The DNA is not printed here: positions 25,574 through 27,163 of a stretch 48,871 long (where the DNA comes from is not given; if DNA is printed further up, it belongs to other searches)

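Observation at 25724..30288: Translationally coupled MurF-like ligase plus three RimK-type ATP-grasp ligases, one fused to a RimB-like aspartic peptidase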

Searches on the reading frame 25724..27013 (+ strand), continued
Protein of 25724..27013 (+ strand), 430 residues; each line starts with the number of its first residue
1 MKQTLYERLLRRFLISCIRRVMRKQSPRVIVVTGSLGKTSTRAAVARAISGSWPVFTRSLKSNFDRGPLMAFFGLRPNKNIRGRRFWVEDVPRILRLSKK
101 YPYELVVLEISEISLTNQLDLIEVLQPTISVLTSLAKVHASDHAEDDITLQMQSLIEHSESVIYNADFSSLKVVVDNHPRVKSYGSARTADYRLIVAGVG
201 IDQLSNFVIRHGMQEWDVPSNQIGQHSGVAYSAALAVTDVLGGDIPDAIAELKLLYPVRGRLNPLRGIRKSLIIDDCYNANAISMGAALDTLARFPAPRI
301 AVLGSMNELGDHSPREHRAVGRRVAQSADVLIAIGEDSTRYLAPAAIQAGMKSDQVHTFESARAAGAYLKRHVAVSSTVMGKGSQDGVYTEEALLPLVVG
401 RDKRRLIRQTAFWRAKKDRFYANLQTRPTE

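Call 39: find_encoding_contigs(protein=P0006, flank=8000, max_places=1)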
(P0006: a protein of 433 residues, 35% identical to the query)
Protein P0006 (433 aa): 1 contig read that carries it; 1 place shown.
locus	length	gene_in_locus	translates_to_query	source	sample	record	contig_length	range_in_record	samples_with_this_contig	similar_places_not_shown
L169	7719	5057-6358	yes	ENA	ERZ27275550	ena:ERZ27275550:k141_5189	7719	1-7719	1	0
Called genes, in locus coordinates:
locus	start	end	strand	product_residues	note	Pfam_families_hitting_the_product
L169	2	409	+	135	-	?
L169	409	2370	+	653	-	PF00012:HSP70, PF06723:MreB_Mbl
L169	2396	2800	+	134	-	PF05635:23S_rRNA_IVP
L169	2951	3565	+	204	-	PF01936:NYN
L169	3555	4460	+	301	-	PF00226:DnaJ, PF01556:DnaJ_C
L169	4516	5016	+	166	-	-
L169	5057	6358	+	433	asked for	PF08245:Mur_ligase_M, PF02875:Mur_ligase_C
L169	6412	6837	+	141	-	PF05618:RimB-like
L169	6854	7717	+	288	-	?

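Call 40: find_encoding_contigs(protein=P0010, flank=10000, max_places=1)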
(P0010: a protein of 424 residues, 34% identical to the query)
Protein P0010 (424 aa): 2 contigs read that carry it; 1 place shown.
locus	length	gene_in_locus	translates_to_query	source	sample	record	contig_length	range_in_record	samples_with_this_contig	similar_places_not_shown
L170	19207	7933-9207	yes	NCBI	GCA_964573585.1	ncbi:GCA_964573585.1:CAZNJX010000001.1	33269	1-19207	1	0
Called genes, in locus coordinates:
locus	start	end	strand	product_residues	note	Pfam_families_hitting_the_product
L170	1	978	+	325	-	?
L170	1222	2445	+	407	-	PF23473:LysM3_LYK4_5 (weak), PF01476:LysM, PF05257:CHAP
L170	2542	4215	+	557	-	-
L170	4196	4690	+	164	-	PF13361:UvrD_C, PF13538:UvrD_C_2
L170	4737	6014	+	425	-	PF01018:GTP1_OBG, PF01926:MMR_HSR1, PF02421:FeoB_N, PF09269:DUF1967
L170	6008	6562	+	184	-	PF05175:MTS, PF06325:PrmA (weak), PF13847:Methyltransf_31, PF13649:Methyltransf_25, PF08242:Methyltransf_12 (weak)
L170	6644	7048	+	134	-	-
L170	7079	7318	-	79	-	-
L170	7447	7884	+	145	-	PF01741:MscL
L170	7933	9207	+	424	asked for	PF08245:Mur_ligase_M, PF02875:Mur_ligase_C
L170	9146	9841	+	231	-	PF13529:Peptidase_C39_2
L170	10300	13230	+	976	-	PF00133:tRNA-synt_1, PF09334:tRNA-synt_1g, PF13603:tRNA-synt_1_2, PF00293:NUDIX (weak), PF00133:tRNA-synt_1, PF08264:Anticodon_1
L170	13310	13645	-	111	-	-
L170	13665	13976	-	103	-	-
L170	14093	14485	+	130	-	PF02620:YceD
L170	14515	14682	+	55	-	PF01783:Ribosomal_L32p (weak)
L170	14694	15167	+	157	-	PF01029:NusB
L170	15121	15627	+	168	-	PF00293:NUDIX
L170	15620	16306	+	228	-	PF22935:RM44_endonuclase (weak), PF14622:Ribonucleas_3_3, PF00636:Ribonuclease_3, PF00035:dsrm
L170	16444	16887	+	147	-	-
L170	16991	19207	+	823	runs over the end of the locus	PF02463:SMC_N, PF13175:AAA_15, PF13476:AAA_23, PF13555:AAA_29 (weak), PF13304:AAA_21 (weak)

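Call 41: find_encoding_contigs(protein=P0016, flank=10000, max_places=1)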
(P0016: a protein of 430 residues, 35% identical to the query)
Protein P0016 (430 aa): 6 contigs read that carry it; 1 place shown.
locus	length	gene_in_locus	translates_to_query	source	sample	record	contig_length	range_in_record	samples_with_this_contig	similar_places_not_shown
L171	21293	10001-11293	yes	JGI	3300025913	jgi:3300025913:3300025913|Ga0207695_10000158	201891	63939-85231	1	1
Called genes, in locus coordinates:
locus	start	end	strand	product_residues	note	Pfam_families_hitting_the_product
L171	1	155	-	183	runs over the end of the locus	PF01864:CarS-like, PF01148:CTP_transf_1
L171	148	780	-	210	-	-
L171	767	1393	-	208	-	PF01066:CDP-OH_P_transf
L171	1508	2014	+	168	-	PF13671:AAA_33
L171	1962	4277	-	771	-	PF00122:E1-E2_ATPase, PF00702:Hydrolase, PF08282:Hydrolase_3 (weak)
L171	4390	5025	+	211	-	-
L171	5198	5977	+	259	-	PF02735:Ku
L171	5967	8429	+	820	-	PF13298:LigD_N, PF01068:DNA_ligase_A_M, PF04679:DNA_ligase_A_C, PF21686:LigD_Prim-Pol, PF01896:DNA_primase_S (weak)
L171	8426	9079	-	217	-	PF09335:VTT_dom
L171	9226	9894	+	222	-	-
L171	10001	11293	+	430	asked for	PF08245:Mur_ligase_M, PF02875:Mur_ligase_C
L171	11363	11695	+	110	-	PF03551:PadR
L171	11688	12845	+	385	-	PF04024:PspC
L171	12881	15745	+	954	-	PF00133:tRNA-synt_1, PF09334:tRNA-synt_1g, PF13603:tRNA-synt_1_2, PF00293:NUDIX, PF00133:tRNA-synt_1, PF08264:Anticodon_1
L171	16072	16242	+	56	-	-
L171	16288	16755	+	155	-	PF01029:NusB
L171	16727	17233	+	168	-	PF00293:NUDIX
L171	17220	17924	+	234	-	PF22935:RM44_endonuclase, PF14622:Ribonucleas_3_3, PF00636:Ribonuclease_3, PF00035:dsrm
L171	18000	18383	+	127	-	PF00886:Ribosomal_S16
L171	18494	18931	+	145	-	PF13083:KH_KhpA-B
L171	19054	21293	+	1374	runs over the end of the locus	PF07494:Reg_prop (faint), PF08450:SGL (faint), PF24684:Vgb_lyase, PF25021:TEN_NHL (faint), PF24684:Vgb_lyase, PF02518:HATPase_c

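Call 65: search_protein_families(library=pfam, proteins=[L169:6412-6834:+], max_evalue=0.001)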
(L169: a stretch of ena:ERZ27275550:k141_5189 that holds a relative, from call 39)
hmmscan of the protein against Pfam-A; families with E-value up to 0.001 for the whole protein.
L169:6412-6834:+ (141 aa): 1 family
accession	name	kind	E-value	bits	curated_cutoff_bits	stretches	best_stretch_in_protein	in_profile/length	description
PF05618.17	Zn_protease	-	8.2e-17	61.8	27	1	12-140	5-131/138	Putative ATP-dependent zinc protease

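Call 78: predict_structure(alignment_id=A6)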
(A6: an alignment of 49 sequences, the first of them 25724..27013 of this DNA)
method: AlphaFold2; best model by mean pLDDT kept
length: 430 residues; sequences in the alignment: 49
mean_pLDDT: 92.8   pTM: 0.92
mean pLDDT of the five models: 92.8, 92.1, 91.8, 91.2, 90.7
residues with pLDDT >= 90: 353; 70-90: 63; 50-70: 14; < 50: 0
segments of 3 or more residues with pLDDT < 50: none
pLDDT, mean of each block of 10 residues (from residue 1): 84 97 97 95 97 81 76 86 90 97 96 90 97 84 81 95 97 96 98 85 86 97 94 98 97 95 96 94 95 96 91 95 98 97 98 98 97 98 87 97 94 93 83
secondary structure, 60 per line:
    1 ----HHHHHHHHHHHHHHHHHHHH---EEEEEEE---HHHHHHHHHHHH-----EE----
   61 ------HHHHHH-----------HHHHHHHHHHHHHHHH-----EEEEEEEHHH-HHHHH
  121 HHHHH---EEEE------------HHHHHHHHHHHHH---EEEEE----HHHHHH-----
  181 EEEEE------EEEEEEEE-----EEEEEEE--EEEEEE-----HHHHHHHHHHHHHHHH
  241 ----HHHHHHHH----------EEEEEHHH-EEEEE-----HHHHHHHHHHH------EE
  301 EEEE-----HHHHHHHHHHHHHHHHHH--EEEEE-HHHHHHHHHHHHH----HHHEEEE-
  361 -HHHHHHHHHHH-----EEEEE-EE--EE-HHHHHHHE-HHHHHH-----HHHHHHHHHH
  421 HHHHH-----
elements in order: H5-24 E28-34 H38-49 H67-72 H84-99 E105-111 H116-125 E129-132 H145-157 E161-165 H170-175 E181-185 E192-199 E205-211 E214-219 H225-240 H245-252 E263-267 E272-276 H282-292 E299-304 H310-327 E330-334 H336-348 E356-359 H362-372 E378-382 H391-397 H400-405 H411-425
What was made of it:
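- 25724..27016 (+): Short MurF-type Mur ligase of the CPR kind. It has central and C-terminal domains only, a roughly 25-aa insertion after the P-loop, and a conserved C-terminal helical extension. Probably the housekeeping UDP-MurNAc-tripeptide:D-Ala-D-Ala ligase. AlphaFold pLDDT 92.8 (call 78).
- On MurF (TIGR01143 / E. coli MurF type): The AlphaFold model shows only helix 5-24 before strand 28-34 (call 78).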

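Call 80: fold_search(model_id=the predicted structure, library=pdb)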
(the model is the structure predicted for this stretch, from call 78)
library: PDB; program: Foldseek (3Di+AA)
matches with E <= 10: 1404; with E <= 0.001: 170
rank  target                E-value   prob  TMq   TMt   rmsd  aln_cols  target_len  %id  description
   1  4qf5_B                3.3e-22  1.00  0.68  0.65   3.3       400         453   22  Crystal structure I of MurF from Acinetobacter baumannii (released 2015-04-01)
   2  1gg4_A                4.9e-22  1.00  0.62  0.61   4.4       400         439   22  CRYSTAL STRUCTURE OF ESCHERICHIA COLI UDPMURNAC-TRIPEPTIDE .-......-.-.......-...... ENZYME (MURF) AT 2.3 ANGSTROM RES (released 2000-12-20)
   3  4qf5_A                5.5e-22  1.00  0.69  0.65   3.2       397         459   22  Crystal structure I of MurF from Acinetobacter baumannii (released 2015-04-01)
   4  4cvm                  2.8e-21  1.00  0.60  0.58   5.8       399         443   22  PaMurF in complex with AMP-PNP and UDP-MurNAc-tripeptide (mDAP) (released 2015-04-22)
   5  3zl8                  4.6e-21  1.00  0.70  0.70   5.2       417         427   21  CRYSTAL STRUCTURE OF MURF LIGASE FROM THERMOTOGA MARITIMA IN COMPLEX WITH ADP (released 2013-09-11)
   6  4qdi                  4.9e-21  1.00  0.65  0.61   4.2       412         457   21  Crystal structure II of MurF from Acinetobacter baumannii (released 2015-04-01)
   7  4ziy                  8.1e-21  1.00  0.67  0.64   3.7       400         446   21  Structure of UDP-N-acetylmuramoylalanyl-D-glutamyl-2,6-diaminopimelate--D-alanyl-D-alanyl ligase from Acinetobacter baum (released 2015-05-20)
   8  4cvk_A                2.4e-20  1.00  0.56  0.55   6.9       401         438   21  PaMurF in complex with UDP-MurNAc-tripeptide (mDAP) (released 2015-04-22)
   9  4bub_A                2.7e-19  1.00  0.61  0.56   7.5       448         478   15  CRYSTAL STRUCTURE OF MURE LIGASE FROM THERMOTOGA MARITIMA IN COMPLEX WITH ADP (released 2013-07-17)
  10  2xja_C                3.5e-19  1.00  0.62  0.55   5.8       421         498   17  Structure of MurE from M.tuberculosis with dipeptide and ADP (released 2010-08-18)
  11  4cvl                  4.0e-19  1.00  0.55  0.56   5.8       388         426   20  PaMurF in complex with AMP-PNP (released 2015-04-22)
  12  2xja_A                1.2e-18  1.00  0.63  0.55   5.9       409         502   19  Structure of MurE from M.tuberculosis with dipeptide and ADP (released 2010-08-18)
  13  4bub_B                1.4e-18  1.00  0.56  0.50   8.4       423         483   17  CRYSTAL STRUCTURE OF MURE LIGASE FROM THERMOTOGA MARITIMA IN COMPLEX WITH ADP (released 2013-07-17)
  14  2am1                  2.7e-18  1.00  0.45  0.43  12.0       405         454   21  sp protein ligand 1 (released 2006-01-24)
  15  2xja_B                3.2e-18  1.00  0.62  0.54   5.7       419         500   18  Structure of MurE from M.tuberculosis with dipeptide and ADP (released 2010-08-18)
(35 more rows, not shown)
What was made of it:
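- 25724..27016 (+): The top 8 Foldseek hits are all MurF (call 80).
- On MurF (TIGR01143 / E. coli MurF type): Foldseek ranks 1-8 are all MurF, E=3e-22 to 2e-20 (call 80).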

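Call 83: search_protein_families(library=pfam, proteins=[L094:5043-6944:+, L094:8351-8959:-, L094:9116-10057:-, L094:10133-11176:-, L094:11263-12660:+, L097:6026-7972:+, L097:9841-11664:-, L097:13393-14343:-, L097:14349-15368:-], max_evalue=0.001)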
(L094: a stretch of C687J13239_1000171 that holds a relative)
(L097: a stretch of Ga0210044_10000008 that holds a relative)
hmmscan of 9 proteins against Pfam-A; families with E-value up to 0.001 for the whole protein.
L094:5043-6944:+ (634 aa): 2 families
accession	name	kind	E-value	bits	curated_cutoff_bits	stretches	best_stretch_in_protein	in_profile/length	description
PF00905.27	Transpeptidase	-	4.9e-77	259.5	22.1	1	313-621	1-298/299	Penicillin binding protein transpeptidase domain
PF03717.20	PBP_dimer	-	3.8e-10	40.9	24.4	1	69-267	4-174/180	Penicillin-binding Protein dimerisation domain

L094:8351-8959:- (202 aa): 0 families

L094:9116-10057:- (313 aa): 9 families
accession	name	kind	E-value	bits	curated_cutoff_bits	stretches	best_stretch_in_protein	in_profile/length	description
PF08443.16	RimK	-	4.4e-56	189.9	21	1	102-291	1-188/188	RimK-like ATP-grasp domain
PF02955.21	GSH-S_ATP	-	2.7e-22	79.5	23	1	114-275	7-170/175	Prokaryotic glutathione synthetase, ATP-grasp domain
PF14397.11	ATPgrasp_ST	-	5.4e-12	45.9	31.4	1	102-223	19-171/278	Sugar-transfer associated ATP-grasp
PF02655.19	ATP-grasp_3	-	1.6e-09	38.5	23.2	1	102-268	1-155/160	ATP-grasp domain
PF07478.18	Dala_Dala_lig_C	-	4.2e-06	26.9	24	1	124-276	14-182/204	D-ala D-ala ligase C-terminus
PF18030.7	Rimk_N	-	6.3e-06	26.8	26.4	1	16-95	13-90/94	RimK PreATP-grasp domain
PF02222.28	ATP-grasp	-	2.6e-05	24.4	27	1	110-185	1-76/179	ATP-grasp domain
PF02786.22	CPSase_L_D2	-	0.00038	20.5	19.8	1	108-228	5-128/211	Carbamoyl-phosphate synthase L chain, ATP binding domain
PF05770.16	Ins134_P3_kin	-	0.00082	19.4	23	0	117-203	7-90/201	Inositol 1,3,4-trisphosphate 5/6-kinase ATP-grasp domain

L094:10133-11176:- (347 aa): 2 families
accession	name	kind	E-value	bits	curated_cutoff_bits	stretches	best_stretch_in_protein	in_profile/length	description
PF01207.24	Dus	-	1.7e-73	247.9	20.4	2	118-337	81-303/311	Dihydrouridine synthase (Dus)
PF01180.27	DHO_dh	-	0.00056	19.6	27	0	118-212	121-210/291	Dihydroorotate dehydrogenase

L094:11263-12660:+ (466 aa): 6 families
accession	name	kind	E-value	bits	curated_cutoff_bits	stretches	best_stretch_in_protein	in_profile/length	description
PF10996.14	Beta-Casp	-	2.1e-38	132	27.7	1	256-381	1-120/120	Beta-Casp domain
PF00753.33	Lactamase_B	-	6.3e-15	56.1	22.7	1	21-88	3-69/196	Metallo-beta-lactamase superfamily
PF07521.17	RMMBL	-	1.6e-12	47.7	21.6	1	396-458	3-63/63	Zn-dependent metallo-hydrolase RNA specificity domain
PF16661.11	Lactamase_B_6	-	1.9e-12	47.4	27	1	28-170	1-149/193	Metallo-beta-lactamase superfamily domain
PF12706.13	Lactamase_B_2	-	8.4e-11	42.3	27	1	34-221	1-171/200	Beta-lactamase superfamily domain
PF13483.12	Lactamase_B_3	-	0.00035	21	24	1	23-77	6-51/160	Beta-lactamase superfamily domain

L097:6026-7972:+ (649 aa): 2 families
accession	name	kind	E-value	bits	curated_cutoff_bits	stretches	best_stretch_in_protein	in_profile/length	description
PF00905.27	Transpeptidase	-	1.1e-76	258.3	22.1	1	321-628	1-296/299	Penicillin binding protein transpeptidase domain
PF03717.20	PBP_dimer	-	1.9e-11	45.2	24.4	1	64-278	4-177/180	Penicillin-binding Protein dimerisation domain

L097:9841-11664:- (607 aa): 3 families
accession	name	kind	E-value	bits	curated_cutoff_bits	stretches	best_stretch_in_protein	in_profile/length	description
PF01380.27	SIS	-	9e-44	148.9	25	2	461-589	1-130/131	SIS domain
PF13522.11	GATase_6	-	1.1e-22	80.9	27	1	68-199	8-130/130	Glutamine amidotransferase domain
PF13537.11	GATase_7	-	9.1e-15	55.2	25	1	84-203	7-121/123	Glutamine amidotransferase domain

L097:13393-14343:- (316 aa): 10 families
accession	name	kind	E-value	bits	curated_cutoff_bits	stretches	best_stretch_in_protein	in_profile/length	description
PF08443.16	RimK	-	1.2e-55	188.5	21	1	105-294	1-188/188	RimK-like ATP-grasp domain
PF02955.21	GSH-S_ATP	-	8.6e-23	81.1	23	1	117-271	7-163/175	Prokaryotic glutathione synthetase, ATP-grasp domain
PF02655.19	ATP-grasp_3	-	3.2e-10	40.8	23.2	1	105-271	1-155/160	ATP-grasp domain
PF14397.11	ATPgrasp_ST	-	7.9e-09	35.6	31.4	0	241-285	222-268/278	Sugar-transfer associated ATP-grasp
PF02222.28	ATP-grasp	-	1.8e-07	31.4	27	1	113-189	1-77/179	ATP-grasp domain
PF07478.18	Dala_Dala_lig_C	-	2.2e-07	31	24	1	122-280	9-183/204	D-ala D-ala ligase C-terminus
PF18030.7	Rimk_N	-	1.2e-05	25.9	26.4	1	3-98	1-90/94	RimK PreATP-grasp domain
PF14398.11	ATPgrasp_YheCD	-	4.1e-05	23.4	26.8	0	109-164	13-70/255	YheC/D like ATP-grasp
PF02786.22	CPSase_L_D2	-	4.4e-05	23.5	19.8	1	110-188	4-89/211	Carbamoyl-phosphate synthase L chain, ATP binding domain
PF03133.20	TTL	-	0.00036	20.3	20.1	0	131-190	55-108/292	Tubulin-tyrosine ligase family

L097:14349-15368:- (339 aa): 3 families
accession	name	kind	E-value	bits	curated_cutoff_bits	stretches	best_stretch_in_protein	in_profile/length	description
PF01207.24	Dus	-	4.7e-79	266.2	20.4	1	17-322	2-303/311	Dihydrouridine synthase (Dus)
PF01180.27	DHO_dh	-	0.00014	21.6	27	0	74-196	94-209/291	Dihydroorotate dehydrogenase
PF00977.27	His_biosynth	-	0.00019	21.4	23.6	1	122-235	102-220/228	Histidine biosynthesis protein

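Call 84: search_protein_families(library=padloc, proteins=[window:25724-27013:+], max_evalue=0.001)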
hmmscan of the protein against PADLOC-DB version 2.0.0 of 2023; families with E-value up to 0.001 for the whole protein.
window:25724-27013:+ (430 aa): 0 families
